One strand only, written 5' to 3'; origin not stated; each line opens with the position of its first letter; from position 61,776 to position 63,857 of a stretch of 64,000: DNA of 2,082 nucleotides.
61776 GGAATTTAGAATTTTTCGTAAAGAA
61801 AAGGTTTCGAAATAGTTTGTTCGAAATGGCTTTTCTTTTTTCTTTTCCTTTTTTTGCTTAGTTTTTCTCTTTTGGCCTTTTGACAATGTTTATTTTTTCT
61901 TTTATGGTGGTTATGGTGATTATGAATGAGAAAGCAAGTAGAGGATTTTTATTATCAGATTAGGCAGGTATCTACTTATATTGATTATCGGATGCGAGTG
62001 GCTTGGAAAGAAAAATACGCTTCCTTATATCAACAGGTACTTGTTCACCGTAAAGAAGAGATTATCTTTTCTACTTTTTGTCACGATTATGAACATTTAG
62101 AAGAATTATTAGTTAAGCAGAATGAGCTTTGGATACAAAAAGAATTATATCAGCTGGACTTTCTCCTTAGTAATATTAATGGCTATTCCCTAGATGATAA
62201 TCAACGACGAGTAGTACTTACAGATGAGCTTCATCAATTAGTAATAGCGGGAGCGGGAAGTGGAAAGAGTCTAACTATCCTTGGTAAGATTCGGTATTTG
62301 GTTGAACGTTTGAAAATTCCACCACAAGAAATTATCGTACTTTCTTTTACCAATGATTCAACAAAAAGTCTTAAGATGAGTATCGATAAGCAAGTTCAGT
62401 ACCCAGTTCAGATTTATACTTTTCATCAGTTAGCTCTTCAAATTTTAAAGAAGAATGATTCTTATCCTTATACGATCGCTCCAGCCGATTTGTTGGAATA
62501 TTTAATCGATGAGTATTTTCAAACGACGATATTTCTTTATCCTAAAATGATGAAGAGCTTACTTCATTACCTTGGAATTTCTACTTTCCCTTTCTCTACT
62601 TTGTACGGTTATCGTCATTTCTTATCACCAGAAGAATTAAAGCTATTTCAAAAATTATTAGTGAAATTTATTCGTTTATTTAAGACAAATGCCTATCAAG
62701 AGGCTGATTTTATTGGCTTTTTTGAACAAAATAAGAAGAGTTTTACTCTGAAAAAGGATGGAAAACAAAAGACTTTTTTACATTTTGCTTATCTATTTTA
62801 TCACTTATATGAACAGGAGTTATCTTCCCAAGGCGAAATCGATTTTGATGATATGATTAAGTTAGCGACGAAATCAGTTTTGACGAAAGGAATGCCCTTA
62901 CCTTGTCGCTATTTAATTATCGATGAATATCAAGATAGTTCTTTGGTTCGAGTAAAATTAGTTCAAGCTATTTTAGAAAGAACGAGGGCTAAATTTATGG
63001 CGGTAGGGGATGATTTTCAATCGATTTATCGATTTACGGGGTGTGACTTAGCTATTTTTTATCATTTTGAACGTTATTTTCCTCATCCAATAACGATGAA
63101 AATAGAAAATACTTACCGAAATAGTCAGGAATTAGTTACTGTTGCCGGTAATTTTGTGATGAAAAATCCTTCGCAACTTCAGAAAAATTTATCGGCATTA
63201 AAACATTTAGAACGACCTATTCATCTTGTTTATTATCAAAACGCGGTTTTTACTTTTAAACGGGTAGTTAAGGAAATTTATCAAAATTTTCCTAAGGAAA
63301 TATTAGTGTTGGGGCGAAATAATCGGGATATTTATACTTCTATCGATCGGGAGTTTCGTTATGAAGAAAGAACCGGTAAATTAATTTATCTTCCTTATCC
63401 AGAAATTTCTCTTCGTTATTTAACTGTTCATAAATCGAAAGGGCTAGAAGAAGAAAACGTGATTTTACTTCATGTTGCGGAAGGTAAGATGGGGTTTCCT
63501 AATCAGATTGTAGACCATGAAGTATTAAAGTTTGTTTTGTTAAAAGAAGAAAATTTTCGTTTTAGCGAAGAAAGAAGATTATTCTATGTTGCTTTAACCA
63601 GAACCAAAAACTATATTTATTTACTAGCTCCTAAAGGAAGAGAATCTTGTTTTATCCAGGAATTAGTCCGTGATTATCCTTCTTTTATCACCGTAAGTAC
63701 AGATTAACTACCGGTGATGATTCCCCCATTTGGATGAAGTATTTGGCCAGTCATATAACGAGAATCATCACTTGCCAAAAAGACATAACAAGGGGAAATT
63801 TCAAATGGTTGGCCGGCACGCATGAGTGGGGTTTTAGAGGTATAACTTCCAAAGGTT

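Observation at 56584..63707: Four-gene cluster of an unknown 552-aa protein, a DUF2791/BrxD-like ATPase and two helicases does not match a complete named defence system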

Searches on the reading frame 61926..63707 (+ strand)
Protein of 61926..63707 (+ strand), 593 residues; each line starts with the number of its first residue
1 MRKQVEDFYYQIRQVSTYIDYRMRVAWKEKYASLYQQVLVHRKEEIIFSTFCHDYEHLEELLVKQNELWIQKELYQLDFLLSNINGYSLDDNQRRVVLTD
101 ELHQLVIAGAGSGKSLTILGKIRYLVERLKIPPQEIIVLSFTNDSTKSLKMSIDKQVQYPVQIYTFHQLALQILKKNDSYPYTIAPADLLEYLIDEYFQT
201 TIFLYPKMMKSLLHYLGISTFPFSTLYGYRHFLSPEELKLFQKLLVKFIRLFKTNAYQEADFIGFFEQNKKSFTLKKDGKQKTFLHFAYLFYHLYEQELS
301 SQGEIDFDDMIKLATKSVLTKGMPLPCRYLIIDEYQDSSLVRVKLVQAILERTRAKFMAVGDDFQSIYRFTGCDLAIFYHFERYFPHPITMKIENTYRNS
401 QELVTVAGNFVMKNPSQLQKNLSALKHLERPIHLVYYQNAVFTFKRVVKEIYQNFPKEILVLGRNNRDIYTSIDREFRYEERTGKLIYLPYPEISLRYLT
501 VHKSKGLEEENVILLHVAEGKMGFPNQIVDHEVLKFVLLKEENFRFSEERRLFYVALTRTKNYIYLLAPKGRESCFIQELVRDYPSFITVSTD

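Call 3: search_protein_families(library=padloc, proteins=[window:61926-63707:+], max_evalue=0.01)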
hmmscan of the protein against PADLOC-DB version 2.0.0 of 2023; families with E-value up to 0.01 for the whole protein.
window:61926-63707:+ (593 aa): 46 families (the best 25 are shown)
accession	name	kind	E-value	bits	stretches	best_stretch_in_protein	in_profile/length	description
PDLC03802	RTasHel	-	5e-38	129.4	2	88-467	5-325/675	DRT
PDLC00117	GajB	-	6.3e-38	128.6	3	266-463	153-357/604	UrvD helicase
PDLC00132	GajB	-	2e-37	127.2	3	261-417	144-305/625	UrvD helicase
PDLC00114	GajB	-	2.2e-34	117.1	3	289-467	173-362/635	UrvD helicase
PDLC00107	GajB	-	4.4e-29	99.5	3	88-177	15-117/587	UrvD helicase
PDLC00127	GajB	-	1.2e-28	98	3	252-414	129-292/594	UrvD helicase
PDLC00103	GajB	-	2e-26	91.1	2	85-471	13-361/612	UrvD helicase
PDLC00119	GajB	-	6.1e-26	89.5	2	101-469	15-349/565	UrvD helicase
PDLC00130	GajB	-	2.7e-25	86.7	3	295-417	169-296/589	UrvD helicase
PDLC00104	GajB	-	1.3e-24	84.9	3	92-176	6-94/574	UrvD helicase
PDLC00123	GajB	-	8.6e-24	82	3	329-411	179-259/540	UrvD helicase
PDLC00122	GajB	-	5.6e-23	79.6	2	330-474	166-303/502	UrvD helicase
PDLC00134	GajB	-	5.1e-21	73.2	1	86-472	14-364/431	UrvD helicase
PDLC00129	GajB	-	8.4e-21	72.2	2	329-466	229-358/594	UrvD helicase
PDLC00138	GajB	-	1.1e-19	68.6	3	296-417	190-310/581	UrvD helicase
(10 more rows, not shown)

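Call 4: search_protein_families(library=pfam, proteins=[window:61926-63707:+], max_evalue=0.01)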
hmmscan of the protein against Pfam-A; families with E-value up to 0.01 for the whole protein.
window:61926-63707:+ (593 aa): 6 families
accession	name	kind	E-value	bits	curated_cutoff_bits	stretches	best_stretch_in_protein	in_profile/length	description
PF00580.27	UvrD-helicase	-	1.3e-41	143.6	23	1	90-385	2-270/271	UvrD/REP helicase N-terminal domain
PF13245.12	AAA_19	-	2.1e-18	67.2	25.1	1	103-370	13-133/134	AAA domain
PF13361.12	UvrD_C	-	2.5e-14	53.9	25.6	1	499-567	290-346/350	UvrD-like helicase C-terminal domain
PF13538.12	UvrD_C_2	-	2e-07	31.2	27.4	1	546-566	31-51/52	UvrD-like helicase C-terminal domain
PF13604.12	AAA_30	-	0.0001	22.5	27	0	93-154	6-67/191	AAA domain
PF01443.25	Viral_helicase1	-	0.0002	21.7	21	0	326-377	59-108/228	Viral superfamily 1 RNA helicase core domain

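Call 14: find_encoding_contigs(protein=window:61926-63707:+, flank=10000, max_places=8)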
Protein window:61926-63707:+ (593 aa): 2 contigs read that carry it; 1 place shown.
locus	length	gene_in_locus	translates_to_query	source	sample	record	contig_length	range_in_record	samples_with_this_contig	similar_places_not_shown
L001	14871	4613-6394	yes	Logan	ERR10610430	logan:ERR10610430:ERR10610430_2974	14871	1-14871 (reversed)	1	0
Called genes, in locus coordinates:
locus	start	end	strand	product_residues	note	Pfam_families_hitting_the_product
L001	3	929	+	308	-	?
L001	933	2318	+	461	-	PF10923:BrxC_BrxD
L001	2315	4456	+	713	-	PF04851:ResIII (weak), PF00270:DEAD, PF00271:Helicase_C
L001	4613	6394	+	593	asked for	PF00580:UvrD-helicase, PF13245:AAA_19, PF13361:UvrD_C, PF13538:UvrD_C_2 (faint)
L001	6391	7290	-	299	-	PF00106:adh_short, PF08659:KR (weak), PF13561:adh_short_C2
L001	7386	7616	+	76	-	-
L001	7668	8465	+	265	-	PF00106:adh_short, PF08659:KR, PF23441:SDR, PF13561:adh_short_C2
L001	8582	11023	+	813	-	PF13604:AAA_30 (weak), PF00580:UvrD-helicase, PF13245:AAA_19, PF13361:UvrD_C, PF13538:UvrD_C_2 (faint)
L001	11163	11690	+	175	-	-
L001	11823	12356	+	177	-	-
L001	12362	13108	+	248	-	PF00106:adh_short, PF08659:KR, PF13561:adh_short_C2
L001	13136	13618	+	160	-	-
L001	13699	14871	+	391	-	?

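Call 15: search_protein_families(library=ncbifam, proteins=[window:61926-63707:+], max_evalue=0.001)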
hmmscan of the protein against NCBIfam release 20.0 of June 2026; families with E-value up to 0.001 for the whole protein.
window:61926-63707:+ (593 aa): 12 families
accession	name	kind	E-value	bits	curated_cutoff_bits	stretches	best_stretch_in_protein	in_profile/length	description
NF008276.0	PRK11054.1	equivalog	4.2e-83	280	543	1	56-583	164-676/684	DNA helicase IV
TIGR01074.1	rep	equivalog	2.1e-43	148.6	951.45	2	280-453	156-332/668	DNA helicase Rep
TIGR01073.1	pcrA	equivalog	1.6e-42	145.8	911.2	3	284-443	162-325/725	DNA helicase PcrA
NF008743.0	PRK11773.1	equivalog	6.3e-38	130.6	965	3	279-452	161-338/720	DNA helicase II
TIGR01075.1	uvrD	equivalog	7.5e-36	123.7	1144.45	3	288-443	165-324/715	DNA helicase II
NF008172.0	PRK10919.1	equivalog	7.7e-33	113.6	1168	2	277-451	157-331/673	DNA helicase Rep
TIGR00609.1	recB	equivalog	1.8e-17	62.8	696.05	2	272-414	310-457/1175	exodeoxyribonuclease V subunit beta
TIGR02785.1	addA_Gpos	equivalog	2e-15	55.7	707.65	1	282-402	335-471/1234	helicase-exonuclease AddAB subunit AddA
NF010485.0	PRK13909.1-2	equivalog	4.2e-13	48.4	650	1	259-422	256-435/909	RecB-like helicase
TIGR02784.1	addA_alphas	equivalog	6.2e-10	38.1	860.75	1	274-386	330-460/1138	double-strand break repair helicase AddA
NF010487.0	PRK13909.1-4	equivalog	8.9e-09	34.1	759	1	328-424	329-433/924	RecB-like helicase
NF008128.0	PRK10876.1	equivalog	9.7e-08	30.1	1697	1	296-406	340-456/1181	exodeoxyribonuclease V subunit beta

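Call 21: find_homologous_proteins(query=window:61926-63707:+, max_evalue=1e-20)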
Query window:61926-63707:+ (593 aa): 3325 proteins with E <= 1e-20 among 8000 candidates; the best 120 are listed.
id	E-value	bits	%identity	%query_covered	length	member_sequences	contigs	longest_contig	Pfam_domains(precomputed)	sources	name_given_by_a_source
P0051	0.0e+0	1314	99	100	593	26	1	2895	PF13538.13,PF13361.13,PF13245.13,PF00580.28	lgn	-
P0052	0.0e+0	1190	90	100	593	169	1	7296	PF13538.13,PF13361.13,PF13245.13,PF00580.28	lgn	-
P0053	0.0e+0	1016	78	100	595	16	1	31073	PF13538.13,PF01443.25,PF13361.13,PF13245.13,PF00580.28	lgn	-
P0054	3.0e-205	701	56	99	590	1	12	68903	PF13538.13,PF13361.13,PF13245.13,PF00580.28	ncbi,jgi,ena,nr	ncbi:MAG: hypothetical protein E7168_02640 [Firmicutes bacterium]|nr:hypothetical protein [Bacillota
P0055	2.0e-148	514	46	99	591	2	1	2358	PF13538.13,PF01443.25,PF13604.13,PF13361.13,PF13245.13,PF00580.28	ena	-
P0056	2.8e-145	503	45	98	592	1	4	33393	PF13538.13,PF01443.25,PF13604.13,PF13361.13,PF13245.13,PF00580.28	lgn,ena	-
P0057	1.5e-144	501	51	86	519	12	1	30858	PF13538.13,PF01443.25,PF13604.13,PF13361.13,PF13245.13,PF00580.28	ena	-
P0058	5.9e-144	499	49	84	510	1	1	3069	PF13538.13,PF13604.13,PF13361.13,PF13245.13,PF00580.28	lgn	-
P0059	1.4e-142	494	50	85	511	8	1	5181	PF13538.13,PF00270.36,PF01443.25,PF13604.13,PF13361.13,PF13245.13,PF00580.28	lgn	-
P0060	3.3e-142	493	50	84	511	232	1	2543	PF13538.13,PF00270.36,PF13604.13,PF13361.13,PF13245.13,PF00580.28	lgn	-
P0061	5.4e-142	492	49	86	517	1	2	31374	PF13538.13,PF13604.13,PF13361.13,PF13245.13,PF00580.28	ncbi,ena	-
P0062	1.4e-141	491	50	84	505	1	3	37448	PF13538.13,PF01443.25,PF13604.13,PF13361.13,PF13245.13,PF00580.28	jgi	-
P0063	3.1e-141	490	49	84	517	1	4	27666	PF13538.13,PF13604.13,PF13361.13,PF13245.13,PF00580.28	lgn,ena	-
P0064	3.2e-141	490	49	84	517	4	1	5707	PF13538.13,PF13604.13,PF13361.13,PF13245.13,PF00580.28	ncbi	-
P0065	6.1e-141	489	49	85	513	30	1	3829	PF13538.13,PF00270.36,PF01443.25,PF13604.13,PF13361.13,PF13245.13,PF00580.28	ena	-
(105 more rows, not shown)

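Call 22: find_encoding_contigs(protein=P0054, flank=10000, max_places=3)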
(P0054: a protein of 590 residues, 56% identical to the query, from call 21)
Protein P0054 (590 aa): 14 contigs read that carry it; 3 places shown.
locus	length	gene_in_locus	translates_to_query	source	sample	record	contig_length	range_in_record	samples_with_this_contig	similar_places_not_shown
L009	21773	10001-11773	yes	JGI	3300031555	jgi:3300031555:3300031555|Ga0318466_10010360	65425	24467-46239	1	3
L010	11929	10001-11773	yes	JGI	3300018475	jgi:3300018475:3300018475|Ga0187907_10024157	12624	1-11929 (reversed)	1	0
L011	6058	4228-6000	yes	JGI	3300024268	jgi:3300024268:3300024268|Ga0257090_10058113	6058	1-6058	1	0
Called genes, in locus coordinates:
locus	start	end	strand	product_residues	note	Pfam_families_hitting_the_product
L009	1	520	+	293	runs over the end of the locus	PF01545:Cation_efflux, PF16916:ZT_dimer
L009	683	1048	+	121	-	PF00392:GntR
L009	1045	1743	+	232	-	PF00005:ABC_tran, PF13304:AAA_21 (weak)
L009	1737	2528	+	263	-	-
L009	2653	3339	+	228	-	PF01966:HD (weak)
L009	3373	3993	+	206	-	-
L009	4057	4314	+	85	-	PF18905:DUF5661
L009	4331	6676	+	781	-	PF00580:UvrD-helicase, PF13245:AAA_19, PF13604:AAA_30 (weak), PF01443:Viral_helicase1 (faint), PF13361:UvrD_C, PF13538:UvrD_C_2 (faint)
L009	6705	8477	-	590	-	PF00145:DNA_methylase, PF01728:FtsJ (faint), PF03602:Cons_hypoth95 (faint), PF05175:MTS (faint), PF09445:Methyltransf_15 (faint), PF13649:Methyltransf_25 (faint), PF13847:Methyltransf_31 (faint), PF01555:N6_N4_Mtase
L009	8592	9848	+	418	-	-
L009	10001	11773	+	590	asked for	PF00580:UvrD-helicase, PF13245:AAA_19, PF13361:UvrD_C, PF13538:UvrD_C_2 (faint)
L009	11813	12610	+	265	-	PF00106:adh_short, PF08659:KR, PF23441:SDR (weak), PF13561:adh_short_C2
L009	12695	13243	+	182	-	-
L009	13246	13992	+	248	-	PF00106:adh_short, PF08659:KR, PF13561:adh_short_C2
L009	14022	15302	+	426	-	PF06838:Met_gamma_lyase, PF01053:Cys_Met_Meta_PP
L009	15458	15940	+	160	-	-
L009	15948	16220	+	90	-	-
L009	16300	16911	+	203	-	-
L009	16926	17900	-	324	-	PF01210:NAD_Gly3P_dh_N, PF02558:ApbA, PF03446:NAD_binding_2 (weak), PF03807:F420_oxidored, PF07479:NAD_Gly3P_dh_C, PF20618:GPD_NAD_C_bact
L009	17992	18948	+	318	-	-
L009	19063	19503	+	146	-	-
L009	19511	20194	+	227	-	PF20582:UPF0758_N, PF04002:RadC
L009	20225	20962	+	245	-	PF04085:MreC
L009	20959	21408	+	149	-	-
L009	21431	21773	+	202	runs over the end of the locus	PF01551:Peptidase_M23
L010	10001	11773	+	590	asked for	PF00580:UvrD-helicase, PF13245:AAA_19, PF13361:UvrD_C, PF13538:UvrD_C_2 (faint)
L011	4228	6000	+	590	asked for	PF00580:UvrD-helicase, PF13245:AAA_19, PF13361:UvrD_C, PF13538:UvrD_C_2 (faint)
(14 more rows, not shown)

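Call 23: find_encoding_contigs(protein=P0053, flank=10000, max_places=3)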
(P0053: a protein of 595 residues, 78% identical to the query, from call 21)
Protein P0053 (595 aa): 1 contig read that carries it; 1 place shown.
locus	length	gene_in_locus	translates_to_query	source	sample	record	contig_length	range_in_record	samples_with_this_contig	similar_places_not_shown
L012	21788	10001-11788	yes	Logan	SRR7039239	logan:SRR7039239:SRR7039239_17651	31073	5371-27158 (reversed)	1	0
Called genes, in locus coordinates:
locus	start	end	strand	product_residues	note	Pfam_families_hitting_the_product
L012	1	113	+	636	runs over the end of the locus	-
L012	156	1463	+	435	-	PF07693:KAP_NTPase, PF13401:AAA_22 (faint)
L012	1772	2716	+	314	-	PF14559:TPR_19 (faint)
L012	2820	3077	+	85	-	PF18905:DUF5661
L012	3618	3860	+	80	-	-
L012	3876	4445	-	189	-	-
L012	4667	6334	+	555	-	PF13208:TerB_N, PF15615:TerB_C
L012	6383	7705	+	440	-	PF10923:BrxC_BrxD, PF01637:ATPase_2 (faint)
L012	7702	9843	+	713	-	PF04851:ResIII (weak), PF00270:DEAD, PF00271:Helicase_C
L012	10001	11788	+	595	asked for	PF00580:UvrD-helicase, PF01443:Viral_helicase1 (faint), PF13245:AAA_19, PF13361:UvrD_C, PF13538:UvrD_C_2 (faint)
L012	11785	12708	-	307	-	PF00106:adh_short, PF08659:KR (weak), PF13561:adh_short_C2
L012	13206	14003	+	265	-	PF00106:adh_short, PF08659:KR, PF23441:SDR, PF13561:adh_short_C2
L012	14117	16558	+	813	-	PF13604:AAA_30 (weak), PF00580:UvrD-helicase, PF13245:AAA_19, PF13361:UvrD_C, PF13538:UvrD_C_2 (faint)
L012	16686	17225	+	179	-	-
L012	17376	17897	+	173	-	-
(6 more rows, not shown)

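Call 24: find_encoding_contigs(protein=P0056, flank=10000, max_places=3)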
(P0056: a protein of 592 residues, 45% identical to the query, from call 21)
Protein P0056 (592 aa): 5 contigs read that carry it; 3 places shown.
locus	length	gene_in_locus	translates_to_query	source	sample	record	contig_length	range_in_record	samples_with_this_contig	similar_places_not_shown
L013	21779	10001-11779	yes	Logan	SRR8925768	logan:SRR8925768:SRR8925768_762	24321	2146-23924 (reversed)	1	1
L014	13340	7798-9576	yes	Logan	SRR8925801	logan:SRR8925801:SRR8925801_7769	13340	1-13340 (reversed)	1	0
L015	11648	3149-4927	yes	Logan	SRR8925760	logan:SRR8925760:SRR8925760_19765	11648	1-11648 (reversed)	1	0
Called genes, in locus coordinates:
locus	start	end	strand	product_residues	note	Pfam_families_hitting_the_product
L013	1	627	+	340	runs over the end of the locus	?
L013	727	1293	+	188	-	PF06941:NT5C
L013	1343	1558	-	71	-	PF00313:CSD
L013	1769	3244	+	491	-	PF04851:ResIII, PF00270:DEAD, PF00271:Helicase_C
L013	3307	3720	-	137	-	PF12850:Metallophos_2 (weak)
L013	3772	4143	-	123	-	PF00149:Metallophos, PF12850:Metallophos_2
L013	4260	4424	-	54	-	-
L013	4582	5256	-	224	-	PF01476:LysM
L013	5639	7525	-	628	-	PF08823:PG_binding_2 (faint), PF01471:PG_binding_1, PF00570:HRDC (faint), PF01476:LysM, PF22310:NMB0315_dom_I (faint), PF23446:LysM1_NFP_LYK (faint), PF23462:LysM3_NFP (faint), PF01476:LysM, +3 more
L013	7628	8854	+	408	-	PF01471:PG_binding_1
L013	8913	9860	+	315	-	PF11155:DUF2935 (weak)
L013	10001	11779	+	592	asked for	PF00580:UvrD-helicase, PF13245:AAA_19, PF13604:AAA_30 (faint), PF01443:Viral_helicase1 (faint), PF13361:UvrD_C, PF13538:UvrD_C_2 (faint)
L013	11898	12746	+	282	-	-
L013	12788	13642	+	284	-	-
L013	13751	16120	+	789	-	PF09364:XFP_N, PF03894:XFP, PF09363:XFP_C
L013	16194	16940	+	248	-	PF00106:adh_short, PF01370:Epimerase (faint), PF08659:KR, PF13561:adh_short_C2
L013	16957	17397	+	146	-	-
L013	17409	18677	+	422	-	PF06838:Met_gamma_lyase, PF01053:Cys_Met_Meta_PP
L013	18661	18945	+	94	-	-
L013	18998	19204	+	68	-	-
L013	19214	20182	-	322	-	PF01210:NAD_Gly3P_dh_N, PF02558:ApbA (weak), PF07479:NAD_Gly3P_dh_C, PF20618:GPD_NAD_C_bact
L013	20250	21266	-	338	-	PF11899:DUF3419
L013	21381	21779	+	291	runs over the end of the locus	PF13248:Zn_ribbon_3 (weak)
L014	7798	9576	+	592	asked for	PF00580:UvrD-helicase, PF13245:AAA_19, PF13604:AAA_30 (faint), PF01443:Viral_helicase1 (faint), PF13361:UvrD_C, PF13538:UvrD_C_2 (faint)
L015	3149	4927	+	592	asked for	PF00580:UvrD-helicase, PF13245:AAA_19, PF13604:AAA_30 (faint), PF01443:Viral_helicase1 (faint), PF13361:UvrD_C, PF13538:UvrD_C_2 (faint)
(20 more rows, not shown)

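Call 63: search_solved_structures(query=window:61926-63707:+, max_evalue=1e-10)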
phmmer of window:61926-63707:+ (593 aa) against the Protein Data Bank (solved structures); distinct sequences matched with E-value up to 1e-10: 9.
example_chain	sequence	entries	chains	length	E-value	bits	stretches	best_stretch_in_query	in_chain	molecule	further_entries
1uaa_A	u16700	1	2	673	4.6e-26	94.7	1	288-427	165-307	PROTEIN (ATP-DEPENDENT DNA HELICASE REP.)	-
1pjr_A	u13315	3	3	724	1.8e-25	92.7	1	291-432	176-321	PCRA | ATP-DEPENDENT HELICASE PCRA | HELICASE PCRA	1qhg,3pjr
4c2u_A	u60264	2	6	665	9e-25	90.4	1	291-432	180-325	DNA HELICASE II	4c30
4c2t_A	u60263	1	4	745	1.5e-24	89.7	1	291-432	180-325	DNA HELICASE II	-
2pjr_A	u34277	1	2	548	1.6e-23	86.3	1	291-432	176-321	PROTEIN (HELICASE PCRA)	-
3lfu_A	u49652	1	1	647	1.5e-21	79.8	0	291-433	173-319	DNA helicase II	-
2is1_A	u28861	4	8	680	1.8e-21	79.5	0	291-433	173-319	DNA helicase II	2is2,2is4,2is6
9dci_A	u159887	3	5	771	4.7e-20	74.8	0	291-422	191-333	ATP-dependent DNA helicase UvrD1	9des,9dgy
1qhh_B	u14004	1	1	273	7.7e-14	54.3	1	292-431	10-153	PROTEIN (PCRA (SUBUNIT))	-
